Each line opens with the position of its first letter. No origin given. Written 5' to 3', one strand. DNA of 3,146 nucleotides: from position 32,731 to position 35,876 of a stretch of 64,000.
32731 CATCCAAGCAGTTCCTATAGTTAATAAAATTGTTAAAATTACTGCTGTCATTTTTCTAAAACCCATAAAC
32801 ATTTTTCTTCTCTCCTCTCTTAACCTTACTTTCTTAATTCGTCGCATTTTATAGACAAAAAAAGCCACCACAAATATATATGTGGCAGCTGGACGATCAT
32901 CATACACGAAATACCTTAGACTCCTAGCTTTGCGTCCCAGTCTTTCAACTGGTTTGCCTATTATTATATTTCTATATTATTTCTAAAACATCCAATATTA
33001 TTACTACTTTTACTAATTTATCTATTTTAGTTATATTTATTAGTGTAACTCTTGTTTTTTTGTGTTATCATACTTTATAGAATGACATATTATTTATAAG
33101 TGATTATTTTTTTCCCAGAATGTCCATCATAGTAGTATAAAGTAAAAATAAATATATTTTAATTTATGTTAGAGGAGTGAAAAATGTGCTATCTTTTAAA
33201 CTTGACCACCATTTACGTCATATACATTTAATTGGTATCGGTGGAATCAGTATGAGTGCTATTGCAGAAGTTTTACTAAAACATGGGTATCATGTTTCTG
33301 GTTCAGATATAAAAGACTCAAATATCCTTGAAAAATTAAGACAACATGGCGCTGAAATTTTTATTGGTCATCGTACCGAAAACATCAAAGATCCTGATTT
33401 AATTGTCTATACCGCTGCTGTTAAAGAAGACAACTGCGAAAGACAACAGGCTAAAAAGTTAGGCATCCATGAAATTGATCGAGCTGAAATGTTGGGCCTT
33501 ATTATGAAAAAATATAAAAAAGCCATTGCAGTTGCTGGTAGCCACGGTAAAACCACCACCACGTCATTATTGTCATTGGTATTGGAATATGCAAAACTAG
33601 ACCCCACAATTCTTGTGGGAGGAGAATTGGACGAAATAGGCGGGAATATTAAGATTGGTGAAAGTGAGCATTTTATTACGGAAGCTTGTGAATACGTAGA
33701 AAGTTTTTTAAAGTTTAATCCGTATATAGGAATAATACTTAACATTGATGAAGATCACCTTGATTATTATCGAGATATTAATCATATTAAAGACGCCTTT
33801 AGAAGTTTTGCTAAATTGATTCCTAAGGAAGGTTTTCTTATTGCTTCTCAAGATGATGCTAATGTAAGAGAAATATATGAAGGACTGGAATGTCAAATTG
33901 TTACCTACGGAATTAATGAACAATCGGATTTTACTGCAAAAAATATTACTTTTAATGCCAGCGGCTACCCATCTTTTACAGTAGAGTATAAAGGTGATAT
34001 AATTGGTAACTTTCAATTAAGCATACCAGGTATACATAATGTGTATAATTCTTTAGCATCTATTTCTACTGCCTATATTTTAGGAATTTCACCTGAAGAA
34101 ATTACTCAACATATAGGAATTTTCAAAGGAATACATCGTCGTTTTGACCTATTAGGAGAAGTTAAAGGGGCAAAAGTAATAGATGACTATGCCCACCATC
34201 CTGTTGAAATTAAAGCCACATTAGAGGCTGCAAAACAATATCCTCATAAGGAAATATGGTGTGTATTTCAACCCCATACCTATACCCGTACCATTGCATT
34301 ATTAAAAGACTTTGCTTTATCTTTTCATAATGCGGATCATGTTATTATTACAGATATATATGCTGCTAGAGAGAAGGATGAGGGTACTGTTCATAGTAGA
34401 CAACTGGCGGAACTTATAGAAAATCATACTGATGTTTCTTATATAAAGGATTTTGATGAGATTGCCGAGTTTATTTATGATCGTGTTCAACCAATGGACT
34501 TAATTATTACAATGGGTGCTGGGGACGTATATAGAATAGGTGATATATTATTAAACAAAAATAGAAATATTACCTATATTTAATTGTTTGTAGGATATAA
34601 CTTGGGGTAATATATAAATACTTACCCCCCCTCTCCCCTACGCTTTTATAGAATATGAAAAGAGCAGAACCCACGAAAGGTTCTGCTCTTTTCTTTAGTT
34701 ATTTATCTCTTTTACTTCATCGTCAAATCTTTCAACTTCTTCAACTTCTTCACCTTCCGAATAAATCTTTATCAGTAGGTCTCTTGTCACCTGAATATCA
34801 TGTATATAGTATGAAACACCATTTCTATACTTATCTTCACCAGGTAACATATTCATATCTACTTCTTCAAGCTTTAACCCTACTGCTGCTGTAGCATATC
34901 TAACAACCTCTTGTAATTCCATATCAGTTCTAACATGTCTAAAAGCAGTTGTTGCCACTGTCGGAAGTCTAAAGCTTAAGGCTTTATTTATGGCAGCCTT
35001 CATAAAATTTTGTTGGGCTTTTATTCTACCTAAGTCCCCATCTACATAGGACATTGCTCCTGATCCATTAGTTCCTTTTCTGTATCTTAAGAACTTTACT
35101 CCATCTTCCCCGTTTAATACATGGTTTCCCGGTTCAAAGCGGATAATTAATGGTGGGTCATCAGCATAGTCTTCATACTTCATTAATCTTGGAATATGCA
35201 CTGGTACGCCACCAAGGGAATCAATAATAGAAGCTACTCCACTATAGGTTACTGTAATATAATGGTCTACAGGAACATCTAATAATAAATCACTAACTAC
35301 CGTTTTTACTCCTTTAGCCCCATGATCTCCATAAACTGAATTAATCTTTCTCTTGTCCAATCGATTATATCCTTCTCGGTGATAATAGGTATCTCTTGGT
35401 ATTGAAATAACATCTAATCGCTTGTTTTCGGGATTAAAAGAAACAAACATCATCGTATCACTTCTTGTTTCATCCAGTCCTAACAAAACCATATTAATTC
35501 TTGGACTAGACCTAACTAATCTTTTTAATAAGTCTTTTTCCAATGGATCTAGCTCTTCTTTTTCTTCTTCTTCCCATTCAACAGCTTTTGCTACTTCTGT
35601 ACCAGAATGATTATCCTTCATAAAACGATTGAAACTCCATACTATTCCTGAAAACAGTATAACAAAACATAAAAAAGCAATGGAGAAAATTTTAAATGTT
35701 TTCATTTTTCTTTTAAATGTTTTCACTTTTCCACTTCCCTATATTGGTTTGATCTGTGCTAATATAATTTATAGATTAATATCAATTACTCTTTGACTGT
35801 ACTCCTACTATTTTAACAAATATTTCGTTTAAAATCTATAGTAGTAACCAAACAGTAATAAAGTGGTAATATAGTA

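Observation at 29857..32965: Dual c-di-GMP-riboswitch-controlled adhesin, sortase and transglutaminase-like protein module inserted between purR and murC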

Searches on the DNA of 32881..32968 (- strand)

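Call 21: build_rna_model(alignment_id=A2)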
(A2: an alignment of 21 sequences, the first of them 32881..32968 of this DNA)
Model R1 built from alignment A2 (21 sequences, 92 columns); structure: RNAalifold consensus.
model positions 86; base pairs 12; branch points 1; effective number of sequences 2.48; information 0.661 bits per position. Calibrated on 0.2 Mb of random sequence (short: E-values are rough).
structure used (alignment columns):
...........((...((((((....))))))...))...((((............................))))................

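Call 22: search_with_rna_model(model_id=R1, sources=[window, L002, L003, L004, L005, L006, L007, L008, L009, L010, L011, L012, L013, L014, L015, L016, L017, L018, L019, L020, L021, L022, L023, L024, L025, L026, L027, L028, L029, L030, L031, L032, L033, L034, L035, L036, L037, L038, L039, L040, L041, L042, L043, L044, L045, L046, L047, L048, L049, L050, L051, L052, L053, L054, L055, L056, L057, L058, L059, L060, L061, L062, L063, L064, L065, L066, L067, L068, L069, L070, L071, L072, L073, L074, L075, L076, L077, L078, L079, L080, L081], max_evalue=0.001)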
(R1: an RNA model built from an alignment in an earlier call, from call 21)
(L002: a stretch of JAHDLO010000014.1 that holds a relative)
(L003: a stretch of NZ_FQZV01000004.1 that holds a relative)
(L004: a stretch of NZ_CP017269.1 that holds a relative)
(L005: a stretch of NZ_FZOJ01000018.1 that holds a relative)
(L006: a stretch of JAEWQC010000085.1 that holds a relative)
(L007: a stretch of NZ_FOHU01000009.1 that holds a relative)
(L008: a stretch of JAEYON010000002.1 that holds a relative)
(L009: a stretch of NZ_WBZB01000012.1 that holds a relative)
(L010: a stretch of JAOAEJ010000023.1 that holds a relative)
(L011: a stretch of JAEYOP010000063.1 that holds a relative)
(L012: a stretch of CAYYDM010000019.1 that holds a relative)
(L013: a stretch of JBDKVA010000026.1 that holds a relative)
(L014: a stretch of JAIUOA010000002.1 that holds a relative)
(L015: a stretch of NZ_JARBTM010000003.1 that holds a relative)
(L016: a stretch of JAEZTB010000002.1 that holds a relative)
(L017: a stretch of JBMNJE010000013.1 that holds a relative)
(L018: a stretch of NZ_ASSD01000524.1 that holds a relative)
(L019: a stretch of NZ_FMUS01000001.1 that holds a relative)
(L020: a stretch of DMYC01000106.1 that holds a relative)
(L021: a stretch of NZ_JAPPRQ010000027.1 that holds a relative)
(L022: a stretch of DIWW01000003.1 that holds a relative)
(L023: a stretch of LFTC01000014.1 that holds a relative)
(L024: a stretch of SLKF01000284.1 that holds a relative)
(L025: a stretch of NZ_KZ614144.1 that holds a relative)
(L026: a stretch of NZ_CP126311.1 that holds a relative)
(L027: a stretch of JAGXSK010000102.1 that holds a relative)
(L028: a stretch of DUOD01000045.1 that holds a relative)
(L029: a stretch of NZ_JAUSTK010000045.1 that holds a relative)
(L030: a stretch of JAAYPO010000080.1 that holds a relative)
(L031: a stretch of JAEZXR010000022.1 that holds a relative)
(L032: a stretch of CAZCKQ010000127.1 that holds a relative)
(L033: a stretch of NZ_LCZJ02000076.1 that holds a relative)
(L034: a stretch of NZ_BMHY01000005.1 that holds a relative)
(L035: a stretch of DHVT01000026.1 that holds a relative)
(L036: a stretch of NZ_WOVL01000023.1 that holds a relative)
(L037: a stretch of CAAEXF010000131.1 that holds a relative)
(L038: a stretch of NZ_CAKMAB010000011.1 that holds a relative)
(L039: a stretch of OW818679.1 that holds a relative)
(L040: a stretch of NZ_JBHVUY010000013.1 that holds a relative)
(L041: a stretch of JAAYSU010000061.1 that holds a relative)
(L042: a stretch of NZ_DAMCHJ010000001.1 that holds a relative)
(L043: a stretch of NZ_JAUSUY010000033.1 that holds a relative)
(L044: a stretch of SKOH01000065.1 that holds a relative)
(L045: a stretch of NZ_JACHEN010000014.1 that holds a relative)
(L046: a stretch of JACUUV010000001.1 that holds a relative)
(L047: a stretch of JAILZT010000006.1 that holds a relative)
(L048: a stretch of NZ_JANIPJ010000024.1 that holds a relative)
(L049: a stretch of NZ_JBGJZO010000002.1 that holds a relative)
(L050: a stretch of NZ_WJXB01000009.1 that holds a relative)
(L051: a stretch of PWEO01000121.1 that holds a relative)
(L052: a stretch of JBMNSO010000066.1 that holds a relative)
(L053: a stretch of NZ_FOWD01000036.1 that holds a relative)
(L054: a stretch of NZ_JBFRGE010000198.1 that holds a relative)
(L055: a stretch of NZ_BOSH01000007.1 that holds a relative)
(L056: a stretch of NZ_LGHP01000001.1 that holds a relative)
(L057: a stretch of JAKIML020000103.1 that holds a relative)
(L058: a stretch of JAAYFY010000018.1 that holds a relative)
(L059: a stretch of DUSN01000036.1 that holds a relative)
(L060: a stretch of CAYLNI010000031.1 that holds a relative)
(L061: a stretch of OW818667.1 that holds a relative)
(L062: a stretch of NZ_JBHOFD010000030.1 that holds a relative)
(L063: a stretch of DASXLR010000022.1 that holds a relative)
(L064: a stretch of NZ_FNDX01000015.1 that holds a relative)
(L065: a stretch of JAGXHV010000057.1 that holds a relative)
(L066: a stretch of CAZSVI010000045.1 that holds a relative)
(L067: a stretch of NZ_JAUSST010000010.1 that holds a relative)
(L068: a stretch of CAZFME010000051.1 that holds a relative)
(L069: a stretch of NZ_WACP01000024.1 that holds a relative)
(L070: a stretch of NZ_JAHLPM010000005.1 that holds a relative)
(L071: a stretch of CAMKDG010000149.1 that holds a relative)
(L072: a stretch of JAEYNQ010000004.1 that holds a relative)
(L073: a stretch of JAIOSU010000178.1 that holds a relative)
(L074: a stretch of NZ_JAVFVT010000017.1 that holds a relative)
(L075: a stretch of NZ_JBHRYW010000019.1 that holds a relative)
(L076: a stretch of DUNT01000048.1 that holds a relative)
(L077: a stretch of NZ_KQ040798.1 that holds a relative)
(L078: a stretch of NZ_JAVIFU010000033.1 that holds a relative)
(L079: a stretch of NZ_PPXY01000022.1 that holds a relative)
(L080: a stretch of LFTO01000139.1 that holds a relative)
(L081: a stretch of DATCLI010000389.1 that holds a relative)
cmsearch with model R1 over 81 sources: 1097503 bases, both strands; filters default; matches with E-value up to 0.001: 154.
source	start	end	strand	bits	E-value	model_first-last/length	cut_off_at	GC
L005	2305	2386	+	95.8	1.3e-24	1-86/86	no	0.52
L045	7902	7986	+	95.3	1.8e-24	1-86/86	no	0.52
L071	1100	1184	+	94.2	3.9e-24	1-86/86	no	0.46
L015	7902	7986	+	94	4.3e-24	1-86/86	no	0.51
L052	7256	7336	+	93.4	6.7e-24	1-86/86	no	0.51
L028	7210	7290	+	93.3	7.3e-24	1-86/86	no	0.53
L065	7906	7988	+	92.9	9e-24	1-86/86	no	0.49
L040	7903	7988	+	92.2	1.4e-23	1-86/86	no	0.48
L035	7906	7988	+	91.9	1.8e-23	1-86/86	no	0.51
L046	7906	7988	+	91.9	1.8e-23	1-86/86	no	0.51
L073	5498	5580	+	91.9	1.8e-23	1-86/86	no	0.51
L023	1843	1928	+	91.8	1.9e-23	1-86/86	no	0.53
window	30671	30751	-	91.6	2.2e-23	1-86/86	no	0.53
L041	264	349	+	91.6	2.2e-23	1-86/86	no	0.53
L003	7903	7987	+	91.3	2.7e-23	1-86/86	no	0.53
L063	7907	7988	+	91.2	3e-23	1-86/86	no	0.49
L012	2028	2112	+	91.1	3e-23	1-86/86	no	0.46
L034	7902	7987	+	90.9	3.5e-23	1-86/86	no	0.49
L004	7903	7987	+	90.5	4.7e-23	1-86/86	no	0.51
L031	1437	1518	+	90.4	4.9e-23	1-86/86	no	0.49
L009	7893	7974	+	90.4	5.1e-23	1-86/86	no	0.54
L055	7887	7967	+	90.3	5.3e-23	1-86/86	no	0.48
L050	7892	7972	+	90.1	6e-23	1-86/86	no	0.52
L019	7801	7882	+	90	6.6e-23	1-86/86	no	0.51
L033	7872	7952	+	89.9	6.8e-23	1-86/86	no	0.52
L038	7872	7952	+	89.9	6.8e-23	1-86/86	no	0.52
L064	7908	7988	+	89.9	6.9e-23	1-86/86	no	0.53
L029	7908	7988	+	89.9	7.2e-23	1-86/86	no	0.49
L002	7905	7981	+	89.8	7.5e-23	1-86/86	no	0.52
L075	7817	7898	+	89.8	7.6e-23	1-86/86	no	0.51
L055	7752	7832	+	89.7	8e-23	1-86/86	no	0.51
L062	7907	7987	+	89.4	9.8e-23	1-86/86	no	0.54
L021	7757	7835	+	89.3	1e-22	1-86/86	no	0.52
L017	7173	7258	+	89.1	1.2e-22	1-86/86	no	0.53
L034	7771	7849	+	89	1.2e-22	1-86/86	no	0.51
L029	7763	7843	+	89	1.3e-22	1-86/86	no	0.53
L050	7733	7813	+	89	1.3e-22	1-86/86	no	0.53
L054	125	203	+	89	1.3e-22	1-86/86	no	0.5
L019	7660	7741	+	88.8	1.5e-22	1-86/86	no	0.52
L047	7908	7988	+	88.6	1.7e-22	1-86/86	no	0.51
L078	7889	7967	+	88.5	1.7e-22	1-86/86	no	0.51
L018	4816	4896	+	88.5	1.7e-22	1-86/86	no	0.53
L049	7907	7988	+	88.4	1.9e-22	1-86/86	no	0.51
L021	7897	7976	+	88.3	2e-22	1-86/86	no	0.47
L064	7753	7833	+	88.3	2e-22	1-86/86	no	0.53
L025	7908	7987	+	88.3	2e-22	1-86/86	no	0.49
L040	7771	7849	+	88.3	2.1e-22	1-86/86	no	0.52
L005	7826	7916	+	88.2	2.2e-22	1-86/86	no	0.47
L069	7907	7988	+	88.1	2.4e-22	1-86/86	no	0.56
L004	7752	7836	+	88.1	2.4e-22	1-86/86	no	0.53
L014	7778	7858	+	87.9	2.6e-22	1-86/86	no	0.54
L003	7750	7834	+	87.9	2.7e-22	1-86/86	no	0.56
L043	7752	7832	+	87.7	3e-22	1-86/86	no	0.54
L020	1087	1167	+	87.7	3.1e-22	1-86/86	no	0.52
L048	7908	7988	+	87.6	3.2e-22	1-86/86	no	0.52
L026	7753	7833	+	87.6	3.4e-22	1-86/86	no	0.51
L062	7741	7821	+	87.4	3.7e-22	1-86/86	no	0.57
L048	7754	7832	+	87.4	3.8e-22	1-86/86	no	0.52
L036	7775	7853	+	87.2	4.2e-22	1-86/86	no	0.53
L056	7782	7860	+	87.2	4.2e-22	1-86/86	no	0.52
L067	7778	7856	+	87.2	4.3e-22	1-86/86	no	0.52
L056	7911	7989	+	87.2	4.4e-22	1-86/86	no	0.53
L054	257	335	+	87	4.9e-22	1-86/86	no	0.53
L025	7777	7855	+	86.8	5.8e-22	1-86/86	no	0.52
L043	7908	7988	+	86.6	6.6e-22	1-86/86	no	0.56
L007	7889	7975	+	86.5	6.9e-22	1-86/86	no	0.52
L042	7892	7976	+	86.5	7e-22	1-86/86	no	0.4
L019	7517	7598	+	86.5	7.1e-22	1-86/86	no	0.51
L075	7661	7741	+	86.5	7.1e-22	1-86/86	no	0.52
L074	7751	7829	+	86.4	7.4e-22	1-86/86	no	0.53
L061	7738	7818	+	86.4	7.5e-22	1-86/86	no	0.52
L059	2777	2862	+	86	9.9e-22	1-86/86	no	0.55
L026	7905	7985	+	85.7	1.2e-21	1-86/86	no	0.49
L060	7767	7847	+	85.7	1.2e-21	1-86/86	no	0.52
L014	7910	7990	+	85.6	1.2e-21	1-86/86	no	0.53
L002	7742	7818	+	85.4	1.5e-21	1-86/86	no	0.52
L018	4973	5053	+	85.1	1.8e-21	1-86/86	no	0.56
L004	2951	3033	+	85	1.9e-21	1-86/86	no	0.46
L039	7631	7706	+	84.9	2e-21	1-86/86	no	0.5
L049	7753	7833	+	84.8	2.1e-21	1-86/86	no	0.54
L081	7714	7797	+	84.8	2.2e-21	1-86/86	no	0.55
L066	4348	4431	+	84.7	2.3e-21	1-86/86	no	0.52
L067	7910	7988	+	84.6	2.4e-21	1-86/86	no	0.56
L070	7846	7931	+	84.6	2.5e-21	1-86/86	no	0.41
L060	7909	7988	+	84.4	2.8e-21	1-86/86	no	0.55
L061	7909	7988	+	84.4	2.8e-21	1-86/86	no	0.55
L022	6132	6215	+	84.4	2.8e-21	1-86/86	no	0.49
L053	7903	7985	+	84.2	3.4e-21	1-86/86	no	0.4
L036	7905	7988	+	83.5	5.2e-21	1-86/86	no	0.52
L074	7907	7987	+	83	7.4e-21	1-86/86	no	0.54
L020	951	1031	+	82.8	8.6e-21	1-86/86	no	0.52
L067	7646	7724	+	82.4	1.1e-20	1-86/86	no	0.48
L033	7683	7763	+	82.3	1.1e-20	1-86/86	no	0.52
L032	1344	1420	+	82.3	1.2e-20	1-86/86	no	0.52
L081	7903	7986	+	82.2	1.2e-20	1-86/86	no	0.55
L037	7868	7961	+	81.2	2.5e-20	1-86/86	no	0.39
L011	7711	7806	+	81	2.8e-20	1-86/86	no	0.52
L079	7875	7961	+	81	2.9e-20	1-86/86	no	0.45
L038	7683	7763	+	80.9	2.9e-20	1-86/86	no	0.51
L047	7759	7839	+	80.4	4.3e-20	1-86/86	no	0.48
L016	7897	7987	+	79.9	6e-20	1-86/86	no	0.47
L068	3457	3540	+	79.3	8.7e-20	1-86/86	no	0.54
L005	7645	7734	+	79.3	9.1e-20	1-86/86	no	0.46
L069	7754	7836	+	79.1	9.8e-20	1-86/86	no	0.54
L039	4118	4193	+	78.6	1.4e-19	1-86/86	no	0.47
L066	4090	4173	+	78.6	1.4e-19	1-86/86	no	0.56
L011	7888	7986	+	78.5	1.5e-19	1-86/86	no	0.55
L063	7788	7868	+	78.5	1.6e-19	1-86/86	no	0.51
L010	7907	7987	+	78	2.1e-19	1-86/86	no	0.52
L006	7849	7989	+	77.6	2.8e-19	1-86/86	no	0.59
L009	7752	7831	+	77.2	3.5e-19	1-86/86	no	0.49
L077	7780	7862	+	77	4.3e-19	1-86/86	no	0.55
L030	3098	3198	+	76.6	5.4e-19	1-86/86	no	0.51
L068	4437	4520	+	76.1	7.7e-19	1-86/86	no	0.56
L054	1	70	+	75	1.6e-18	10-86/86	5'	0.51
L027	1226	1313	+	71.9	1.3e-17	1-86/86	no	0.49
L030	2925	3025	+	71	2.4e-17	1-86/86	no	0.54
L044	7246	7320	+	70.3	3.9e-17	1-86/86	no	0.53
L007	7710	7799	+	70.2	4.2e-17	1-86/86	no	0.44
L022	5979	6067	+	69.9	5.1e-17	1-86/86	no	0.57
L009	1802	1887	+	69.2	7.9e-17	1-86/86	no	0.42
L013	7707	7807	+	69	9.5e-17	1-86/86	no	0.52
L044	7117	7191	+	68.9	1e-16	1-86/86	no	0.57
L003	4041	4129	+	68.7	1.1e-16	1-86/86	no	0.4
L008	7871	7989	+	67.5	2.6e-16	1-86/86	no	0.5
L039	7366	7441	+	66.9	3.9e-16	1-86/86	no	0.49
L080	65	149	+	66.7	4.3e-16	1-86/86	no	0.48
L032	1517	1592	+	65.7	8.8e-16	1-86/86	no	0.5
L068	7853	7942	+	65.2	1.2e-15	1-86/86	no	0.51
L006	7664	7762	+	64.8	1.6e-15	1-86/86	no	0.51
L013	7853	7950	+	64.4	2e-15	1-86/86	no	0.54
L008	7710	7810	+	63.7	3.3e-15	1-86/86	no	0.55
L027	6361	6445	+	63.4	4e-15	1-86/86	no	0.53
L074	5096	5186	+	62.6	6.7e-15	1-86/86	no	0.46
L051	2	73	+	62.6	6.9e-15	3-86/86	no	0.49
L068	7658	7741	+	60.8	2.3e-14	1-86/86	no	0.54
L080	284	372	+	57.6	2e-13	1-86/86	no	0.54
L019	2322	2402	+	57.2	2.6e-13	1-86/86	no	0.47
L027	6587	6679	+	55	1.2e-12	1-86/86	no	0.56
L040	6236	6334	+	54.6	1.5e-12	1-86/86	no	0.51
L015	5789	5879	+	52.6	5.8e-12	1-86/86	no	0.41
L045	4853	4944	+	51.1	1.6e-11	1-86/86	no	0.41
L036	6061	6162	+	48.5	9.6e-11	1-86/86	no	0.46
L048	5448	5541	+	48.1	1.2e-10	1-86/86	no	0.53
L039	5062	5157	+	46.8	3e-10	1-86/86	no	0.46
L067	6017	6112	+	44.8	1.1e-09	1-86/86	no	0.49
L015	4319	4413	+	43.5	2.8e-09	1-86/86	no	0.44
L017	2750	2847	+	41.2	1.3e-08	1-86/86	no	0.43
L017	5592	5694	+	40.9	1.5e-08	1-86/86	no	0.4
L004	5543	5632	+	40.5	2.1e-08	1-86/86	no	0.43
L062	4414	4478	+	40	2.9e-08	1-86/86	no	0.54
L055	2825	2910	+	37.7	1.4e-07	1-86/86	no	0.44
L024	1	44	+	30.7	1.5e-05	31-86/86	5'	0.59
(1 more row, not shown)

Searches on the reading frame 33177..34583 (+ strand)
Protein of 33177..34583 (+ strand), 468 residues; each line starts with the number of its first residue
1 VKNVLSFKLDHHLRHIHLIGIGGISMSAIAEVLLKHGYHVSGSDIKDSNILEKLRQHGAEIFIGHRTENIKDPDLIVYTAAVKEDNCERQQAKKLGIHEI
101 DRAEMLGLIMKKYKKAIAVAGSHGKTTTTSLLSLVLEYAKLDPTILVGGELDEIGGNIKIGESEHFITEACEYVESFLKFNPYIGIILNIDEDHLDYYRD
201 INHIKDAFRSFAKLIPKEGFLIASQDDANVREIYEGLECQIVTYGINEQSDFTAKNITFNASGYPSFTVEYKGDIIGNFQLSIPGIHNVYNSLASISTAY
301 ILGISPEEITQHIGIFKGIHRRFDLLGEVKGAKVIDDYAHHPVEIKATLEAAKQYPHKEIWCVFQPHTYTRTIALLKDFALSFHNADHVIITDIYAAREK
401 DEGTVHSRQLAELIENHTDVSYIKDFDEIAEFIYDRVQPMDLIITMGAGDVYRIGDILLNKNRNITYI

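Call 4: search_protein_families(library=pfam, proteins=[window:33177-34583:+], max_evalue=0.01)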
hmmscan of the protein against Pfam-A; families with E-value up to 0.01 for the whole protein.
window:33177-34583:+ (468 aa): 3 families
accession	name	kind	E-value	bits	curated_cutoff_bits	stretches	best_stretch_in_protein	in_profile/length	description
PF08245.18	Mur_ligase_M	-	2.7e-31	109.5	24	1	119-298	1-199/200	Mur ligase middle domain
PF01225.30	Mur_ligase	-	3.1e-28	98.4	21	1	15-113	1-94/95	Mur ligase family, catalytic domain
PF02875.26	Mur_ligase_C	-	3.7e-25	89.6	28.4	1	321-449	1-127/127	Mur ligase, glutamate ligase domain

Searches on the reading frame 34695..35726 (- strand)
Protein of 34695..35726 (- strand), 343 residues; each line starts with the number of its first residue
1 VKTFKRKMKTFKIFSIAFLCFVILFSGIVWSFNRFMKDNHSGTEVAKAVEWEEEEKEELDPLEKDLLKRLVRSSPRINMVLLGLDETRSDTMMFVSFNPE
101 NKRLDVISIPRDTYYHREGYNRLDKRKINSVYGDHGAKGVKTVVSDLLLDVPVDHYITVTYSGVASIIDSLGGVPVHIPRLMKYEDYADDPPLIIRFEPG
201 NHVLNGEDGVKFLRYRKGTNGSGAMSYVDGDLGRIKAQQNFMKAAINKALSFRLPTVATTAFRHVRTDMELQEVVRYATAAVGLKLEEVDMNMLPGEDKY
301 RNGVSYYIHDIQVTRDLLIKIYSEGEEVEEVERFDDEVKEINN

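Call 4: search_protein_families(library=pfam, proteins=[window:34695-35726:-], max_evalue=0.01)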
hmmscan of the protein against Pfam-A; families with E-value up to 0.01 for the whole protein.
window:34695-35726:- (343 aa): 1 family
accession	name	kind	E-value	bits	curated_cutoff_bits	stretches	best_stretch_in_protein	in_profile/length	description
PF03816.19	LytR_cpsA_psr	-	1.5e-35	123.1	24.6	1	88-250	1-149/150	LytR_cpsA_psr family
